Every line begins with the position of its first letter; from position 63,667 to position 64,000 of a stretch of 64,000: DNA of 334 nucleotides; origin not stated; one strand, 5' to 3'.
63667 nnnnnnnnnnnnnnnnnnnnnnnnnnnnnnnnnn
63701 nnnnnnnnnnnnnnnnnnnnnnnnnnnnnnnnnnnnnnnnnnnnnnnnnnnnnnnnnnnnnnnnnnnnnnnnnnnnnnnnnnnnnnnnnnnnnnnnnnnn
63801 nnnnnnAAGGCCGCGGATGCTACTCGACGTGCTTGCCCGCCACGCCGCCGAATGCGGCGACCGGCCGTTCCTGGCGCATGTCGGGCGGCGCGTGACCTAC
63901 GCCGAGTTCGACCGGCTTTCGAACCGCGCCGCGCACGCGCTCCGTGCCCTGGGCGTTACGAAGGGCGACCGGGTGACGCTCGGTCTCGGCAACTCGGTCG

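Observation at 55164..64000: TetR-governed oxidative/hydrolytic catabolic operon of unknown substrate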

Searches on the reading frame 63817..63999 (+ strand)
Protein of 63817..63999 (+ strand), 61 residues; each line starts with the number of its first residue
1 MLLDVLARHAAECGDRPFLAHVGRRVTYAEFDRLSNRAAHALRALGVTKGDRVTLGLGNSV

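Call 8: search_protein_families(library=pfam, proteins=[window:63817-63999:+])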
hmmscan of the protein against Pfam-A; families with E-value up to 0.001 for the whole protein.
window:63817-63999:+ (61 aa): 1 family
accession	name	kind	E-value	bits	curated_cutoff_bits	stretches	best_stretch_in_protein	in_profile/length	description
PF00501.34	AMP-binding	-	3.3e-12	46.4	29.9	1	7-60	2-56/384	AMP-binding enzyme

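Call 9: search_protein_families(library=ncbifam, proteins=[window:63817-63999:+])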
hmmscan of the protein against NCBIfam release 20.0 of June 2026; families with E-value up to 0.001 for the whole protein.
window:63817-63999:+ (61 aa): 39 families (the best 25 are shown)
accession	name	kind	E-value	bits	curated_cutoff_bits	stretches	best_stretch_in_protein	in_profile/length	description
NF004808.0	PRK06155.1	equivalog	2.8e-11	42.4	722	1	3-59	24-80/542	ATP-dependent acyl-CoA ligase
NF004822.0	PRK06178.1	equivalog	3e-11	42.6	782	1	2-59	39-96/571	acyl-CoA synthetase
NF004114.0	PRK05605.1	equivalog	3.5e-10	38.8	766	1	2-59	36-93/575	long-chain-fatty-acid--CoA ligase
NF006182.0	PRK08316.1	subfamily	7e-10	38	663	1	3-59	14-70/523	fatty acyl-CoA synthetase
NF005863.0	PRK07798.1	subfamily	1.1e-09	37.4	543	1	4-60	8-64/540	acyl-CoA synthetase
NF004837.0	PRK06187.1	subfamily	1.5e-09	36.7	476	1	4-60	12-68/531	long-chain-fatty-acid--CoA ligase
NF006134.1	PRK08279.1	equivalog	4.8e-09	35.3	625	1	3-60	47-104/605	long-chain-acyl-CoA synthetase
NF005801.1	PRK07656.1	equivalog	6e-07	28.5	657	1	4-58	5-59/500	FadD3 family acyl-CoA ligase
TIGR02275.1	DHB_AMP_lig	equivalog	9.9e-07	27.4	723.55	1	2-59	25-82/526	(2,3-dihydroxybenzoyl)adenylate synthase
NF038342.1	FACL_FadD6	exception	1.4e-06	27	975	1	5-60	45-100/584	long-chain-acyl-CoA synthetase FadD6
NF052580.1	Str24CoAsynCasG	equivalog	3.7e-06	25.6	750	1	6-59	46-100/548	steroid-24-oyl-CoA synthetase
NF006181.0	PRK08314.1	subfamily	3.8e-06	25.4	705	1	2-60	26-85/563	long-chain-fatty-acid--CoA ligase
NF053567.1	HBDA_AROS1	equivalog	4.5e-06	25.3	1000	1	14-57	28-71/523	3-hydroxybenzoate--CoA ligase HbdA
NF005857.1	PRK07786.1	exception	6e-06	25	733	1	5-55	14-64/513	fatty-acid--CoA ligase FadD5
TIGR03205.1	pimA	equivalog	7.2e-06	24.7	705.6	1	2-60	23-81/541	dicarboxylate--CoA ligase PimA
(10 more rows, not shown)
